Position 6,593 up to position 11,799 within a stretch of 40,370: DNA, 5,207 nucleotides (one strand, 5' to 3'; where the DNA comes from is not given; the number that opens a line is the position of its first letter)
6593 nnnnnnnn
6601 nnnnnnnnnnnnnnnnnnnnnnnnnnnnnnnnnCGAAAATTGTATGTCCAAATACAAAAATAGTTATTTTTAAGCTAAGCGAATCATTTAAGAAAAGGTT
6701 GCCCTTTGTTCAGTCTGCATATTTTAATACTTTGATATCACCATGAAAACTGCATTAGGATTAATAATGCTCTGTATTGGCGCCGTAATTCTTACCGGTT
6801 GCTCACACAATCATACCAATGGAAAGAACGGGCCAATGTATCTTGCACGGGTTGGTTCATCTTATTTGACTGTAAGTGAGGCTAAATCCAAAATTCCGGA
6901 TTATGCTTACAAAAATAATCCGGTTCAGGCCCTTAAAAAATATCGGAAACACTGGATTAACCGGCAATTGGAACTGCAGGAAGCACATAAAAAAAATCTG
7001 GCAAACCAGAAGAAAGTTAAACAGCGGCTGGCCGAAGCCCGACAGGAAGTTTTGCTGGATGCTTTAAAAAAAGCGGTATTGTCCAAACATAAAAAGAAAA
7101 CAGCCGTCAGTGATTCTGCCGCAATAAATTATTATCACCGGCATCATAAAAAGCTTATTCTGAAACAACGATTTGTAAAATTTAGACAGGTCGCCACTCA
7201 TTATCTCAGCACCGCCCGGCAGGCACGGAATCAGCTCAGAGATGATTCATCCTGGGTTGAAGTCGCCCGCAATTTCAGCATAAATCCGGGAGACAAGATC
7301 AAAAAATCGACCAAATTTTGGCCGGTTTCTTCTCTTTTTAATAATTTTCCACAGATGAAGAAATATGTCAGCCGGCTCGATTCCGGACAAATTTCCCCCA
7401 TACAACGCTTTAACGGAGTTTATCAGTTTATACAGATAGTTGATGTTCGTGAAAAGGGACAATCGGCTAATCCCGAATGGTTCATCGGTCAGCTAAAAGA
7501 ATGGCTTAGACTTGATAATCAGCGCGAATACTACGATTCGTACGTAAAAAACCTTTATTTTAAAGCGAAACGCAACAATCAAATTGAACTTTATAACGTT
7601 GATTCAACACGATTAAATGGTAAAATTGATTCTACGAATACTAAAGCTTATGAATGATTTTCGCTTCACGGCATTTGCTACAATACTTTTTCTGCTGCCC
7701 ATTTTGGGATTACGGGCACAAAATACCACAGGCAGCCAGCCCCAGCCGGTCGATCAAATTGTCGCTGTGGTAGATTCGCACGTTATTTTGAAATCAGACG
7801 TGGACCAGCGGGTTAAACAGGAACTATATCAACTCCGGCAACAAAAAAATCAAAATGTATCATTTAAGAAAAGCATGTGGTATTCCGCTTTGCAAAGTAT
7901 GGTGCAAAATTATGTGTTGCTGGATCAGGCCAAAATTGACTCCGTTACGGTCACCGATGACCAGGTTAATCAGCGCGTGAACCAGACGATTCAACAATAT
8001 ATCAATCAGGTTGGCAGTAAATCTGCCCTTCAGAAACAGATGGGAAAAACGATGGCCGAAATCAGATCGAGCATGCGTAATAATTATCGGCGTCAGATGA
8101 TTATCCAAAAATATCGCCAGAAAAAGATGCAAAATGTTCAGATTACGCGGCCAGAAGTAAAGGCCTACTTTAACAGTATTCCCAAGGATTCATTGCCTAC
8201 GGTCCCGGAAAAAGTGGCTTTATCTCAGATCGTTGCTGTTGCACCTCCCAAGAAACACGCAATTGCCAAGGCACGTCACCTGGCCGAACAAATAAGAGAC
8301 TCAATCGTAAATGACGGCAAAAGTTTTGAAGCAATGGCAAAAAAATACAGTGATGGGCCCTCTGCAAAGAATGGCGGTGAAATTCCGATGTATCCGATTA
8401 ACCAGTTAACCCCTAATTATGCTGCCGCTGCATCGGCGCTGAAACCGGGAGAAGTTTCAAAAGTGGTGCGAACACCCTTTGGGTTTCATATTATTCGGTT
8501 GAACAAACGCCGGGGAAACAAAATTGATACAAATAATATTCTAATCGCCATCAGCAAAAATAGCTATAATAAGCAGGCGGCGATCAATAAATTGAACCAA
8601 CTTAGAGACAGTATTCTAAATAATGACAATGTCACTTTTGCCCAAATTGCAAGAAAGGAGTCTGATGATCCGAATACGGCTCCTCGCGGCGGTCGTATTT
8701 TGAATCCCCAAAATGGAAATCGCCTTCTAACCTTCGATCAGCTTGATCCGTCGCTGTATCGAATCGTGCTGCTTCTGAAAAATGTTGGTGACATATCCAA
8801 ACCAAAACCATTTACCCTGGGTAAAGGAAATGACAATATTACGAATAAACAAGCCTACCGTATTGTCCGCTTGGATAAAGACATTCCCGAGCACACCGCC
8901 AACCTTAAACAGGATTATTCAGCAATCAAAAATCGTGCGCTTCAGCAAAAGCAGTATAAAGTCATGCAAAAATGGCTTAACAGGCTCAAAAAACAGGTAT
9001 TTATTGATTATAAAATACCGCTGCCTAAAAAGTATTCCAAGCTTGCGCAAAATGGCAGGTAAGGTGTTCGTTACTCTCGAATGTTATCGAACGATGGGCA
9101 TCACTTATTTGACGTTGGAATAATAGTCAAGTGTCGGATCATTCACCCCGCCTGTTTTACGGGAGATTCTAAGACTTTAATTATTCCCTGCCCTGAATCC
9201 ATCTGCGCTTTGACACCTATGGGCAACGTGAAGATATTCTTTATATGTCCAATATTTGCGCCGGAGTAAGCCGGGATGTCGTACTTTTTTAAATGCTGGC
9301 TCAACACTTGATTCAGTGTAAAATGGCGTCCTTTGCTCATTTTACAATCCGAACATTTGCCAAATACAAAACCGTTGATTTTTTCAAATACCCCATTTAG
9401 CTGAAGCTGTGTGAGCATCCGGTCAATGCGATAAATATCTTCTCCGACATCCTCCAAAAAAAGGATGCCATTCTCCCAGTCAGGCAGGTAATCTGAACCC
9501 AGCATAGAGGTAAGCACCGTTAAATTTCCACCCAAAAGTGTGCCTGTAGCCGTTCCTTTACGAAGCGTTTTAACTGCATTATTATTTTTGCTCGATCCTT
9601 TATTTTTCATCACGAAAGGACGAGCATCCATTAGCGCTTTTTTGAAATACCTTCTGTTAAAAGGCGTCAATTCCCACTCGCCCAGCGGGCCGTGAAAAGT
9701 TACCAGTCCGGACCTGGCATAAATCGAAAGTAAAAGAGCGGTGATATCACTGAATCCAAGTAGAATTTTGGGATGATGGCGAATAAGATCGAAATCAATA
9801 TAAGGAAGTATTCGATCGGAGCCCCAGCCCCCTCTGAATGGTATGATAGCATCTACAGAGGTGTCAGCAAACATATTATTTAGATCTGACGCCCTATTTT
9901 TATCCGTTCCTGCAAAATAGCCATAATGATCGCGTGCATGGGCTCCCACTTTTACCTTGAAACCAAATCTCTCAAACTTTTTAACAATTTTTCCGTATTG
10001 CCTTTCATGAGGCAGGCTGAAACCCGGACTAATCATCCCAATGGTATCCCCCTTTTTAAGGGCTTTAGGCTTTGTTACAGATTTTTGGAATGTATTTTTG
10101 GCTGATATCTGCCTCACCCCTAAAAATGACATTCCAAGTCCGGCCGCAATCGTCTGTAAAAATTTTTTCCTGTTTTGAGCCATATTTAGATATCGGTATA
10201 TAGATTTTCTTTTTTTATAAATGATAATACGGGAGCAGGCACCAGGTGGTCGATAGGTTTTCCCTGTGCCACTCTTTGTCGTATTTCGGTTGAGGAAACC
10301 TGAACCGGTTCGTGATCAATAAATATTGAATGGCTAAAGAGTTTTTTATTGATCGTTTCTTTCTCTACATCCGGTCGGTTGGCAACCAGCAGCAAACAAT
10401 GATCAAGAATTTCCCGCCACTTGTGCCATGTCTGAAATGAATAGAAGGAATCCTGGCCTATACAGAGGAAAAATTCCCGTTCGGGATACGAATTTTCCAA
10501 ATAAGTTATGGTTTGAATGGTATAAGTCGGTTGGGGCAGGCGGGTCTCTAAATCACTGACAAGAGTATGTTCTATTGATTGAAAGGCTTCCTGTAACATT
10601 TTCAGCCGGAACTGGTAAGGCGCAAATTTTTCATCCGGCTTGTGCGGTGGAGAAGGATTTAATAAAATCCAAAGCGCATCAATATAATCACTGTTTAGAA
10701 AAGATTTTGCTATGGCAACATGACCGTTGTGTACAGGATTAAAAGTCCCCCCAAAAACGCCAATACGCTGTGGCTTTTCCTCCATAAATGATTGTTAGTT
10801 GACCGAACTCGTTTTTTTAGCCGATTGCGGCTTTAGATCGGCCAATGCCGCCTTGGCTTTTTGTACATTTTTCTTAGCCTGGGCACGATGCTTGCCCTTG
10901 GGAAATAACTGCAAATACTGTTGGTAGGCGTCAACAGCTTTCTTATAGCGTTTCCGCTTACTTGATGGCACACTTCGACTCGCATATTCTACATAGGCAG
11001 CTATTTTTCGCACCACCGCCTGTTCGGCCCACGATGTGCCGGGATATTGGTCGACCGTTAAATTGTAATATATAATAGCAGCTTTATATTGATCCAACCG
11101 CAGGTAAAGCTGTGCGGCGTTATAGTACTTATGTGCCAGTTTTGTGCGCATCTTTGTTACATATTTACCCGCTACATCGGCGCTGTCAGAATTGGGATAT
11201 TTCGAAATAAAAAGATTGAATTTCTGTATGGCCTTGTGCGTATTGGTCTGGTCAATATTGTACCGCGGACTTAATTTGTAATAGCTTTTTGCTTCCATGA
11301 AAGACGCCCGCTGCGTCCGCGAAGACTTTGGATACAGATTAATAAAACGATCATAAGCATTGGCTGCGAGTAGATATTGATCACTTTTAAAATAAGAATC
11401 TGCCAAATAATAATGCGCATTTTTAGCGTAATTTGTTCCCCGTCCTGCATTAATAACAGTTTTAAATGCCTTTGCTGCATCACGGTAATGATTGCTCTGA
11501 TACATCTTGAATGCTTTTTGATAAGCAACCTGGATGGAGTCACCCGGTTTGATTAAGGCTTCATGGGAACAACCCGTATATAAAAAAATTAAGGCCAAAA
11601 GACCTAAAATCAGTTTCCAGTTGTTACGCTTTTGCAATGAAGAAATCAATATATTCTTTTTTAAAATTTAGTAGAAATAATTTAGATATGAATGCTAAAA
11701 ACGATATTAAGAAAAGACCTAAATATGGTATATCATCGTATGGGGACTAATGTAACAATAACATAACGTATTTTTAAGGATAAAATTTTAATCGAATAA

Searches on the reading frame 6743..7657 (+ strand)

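Call 4: search_protein_families(library=pfam, proteins=[window:6743-7657:+])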
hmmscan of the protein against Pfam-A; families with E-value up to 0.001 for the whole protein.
window:6743-7657:+ (304 aa): 0 families

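Call 5: search_protein_families(library=ncbifam, proteins=[window:6743-7657:+])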
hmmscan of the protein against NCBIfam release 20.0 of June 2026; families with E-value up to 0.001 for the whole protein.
window:6743-7657:+ (304 aa): 2 families
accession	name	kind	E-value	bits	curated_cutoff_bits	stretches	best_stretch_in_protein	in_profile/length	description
NF000809.0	PRK00059.1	equivalog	1.8e-05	24.3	303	1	62-270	121-321/336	peptidylprolyl isomerase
TIGR02925.1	cis_trans_EpsD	equivalog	0.00036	20.2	108.9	1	11-151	7-145/232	EpsD family peptidyl-prolyl cis-trans isomerase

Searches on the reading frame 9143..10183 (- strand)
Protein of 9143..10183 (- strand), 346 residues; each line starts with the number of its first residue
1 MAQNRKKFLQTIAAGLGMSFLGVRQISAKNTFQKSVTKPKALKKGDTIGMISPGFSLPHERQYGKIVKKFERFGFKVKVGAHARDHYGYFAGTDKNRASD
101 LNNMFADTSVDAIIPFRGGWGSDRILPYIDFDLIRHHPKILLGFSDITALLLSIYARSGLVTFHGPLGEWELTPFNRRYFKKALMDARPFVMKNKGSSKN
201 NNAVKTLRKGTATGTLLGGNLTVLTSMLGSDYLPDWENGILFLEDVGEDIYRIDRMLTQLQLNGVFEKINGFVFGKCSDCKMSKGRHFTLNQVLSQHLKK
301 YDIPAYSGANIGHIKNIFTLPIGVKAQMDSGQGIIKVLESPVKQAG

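Call 3: search_protein_families(library=pfam, proteins=[window:9143-10183:-])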
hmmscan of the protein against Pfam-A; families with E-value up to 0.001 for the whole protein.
window:9143-10183:- (346 aa): 2 families
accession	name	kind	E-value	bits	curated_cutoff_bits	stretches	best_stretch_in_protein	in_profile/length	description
PF02016.21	Peptidase_S66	-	3.2e-39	134.3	25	1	48-165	1-121/121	LD-carboxypeptidase N-terminal domain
PF17676.7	Peptidase_S66C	-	2e-38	132.1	23.7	1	213-328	1-120/120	LD-carboxypeptidase C-terminal domain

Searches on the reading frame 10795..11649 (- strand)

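Call 3: search_protein_families(library=pfam, proteins=[window:10795-11649:-])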
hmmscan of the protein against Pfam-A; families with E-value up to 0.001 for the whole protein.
window:10795-11649:- (284 aa): 7 families
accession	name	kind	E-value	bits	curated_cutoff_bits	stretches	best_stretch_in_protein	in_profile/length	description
PF13525.12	YfiO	-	4.1e-25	89.2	25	1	40-222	6-191/203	Outer membrane lipoprotein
PF13174.12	TPR_6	-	9.6e-14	51.4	26.3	1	78-109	2-33/33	Tetratricopeptide repeat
PF07719.23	TPR_2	-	8.6e-10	38.4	27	0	78-108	3-33/34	Tetratricopeptide repeat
PF13428.12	TPR_14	-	6.6e-09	36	23.5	0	176-209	5-38/44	Tetratricopeptide repeat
PF13371.12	TPR_9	-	1.9e-08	34.7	35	0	172-214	29-66/73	Tetratricopeptide repeat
PF13432.12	TPR_16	-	2.4e-08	34.7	32.7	1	50-109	8-64/65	Tetratricopeptide repeat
PF13512.12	TPR_18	-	8.5e-08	32.9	21.9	1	35-158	6-139/145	Tetratricopeptide repeat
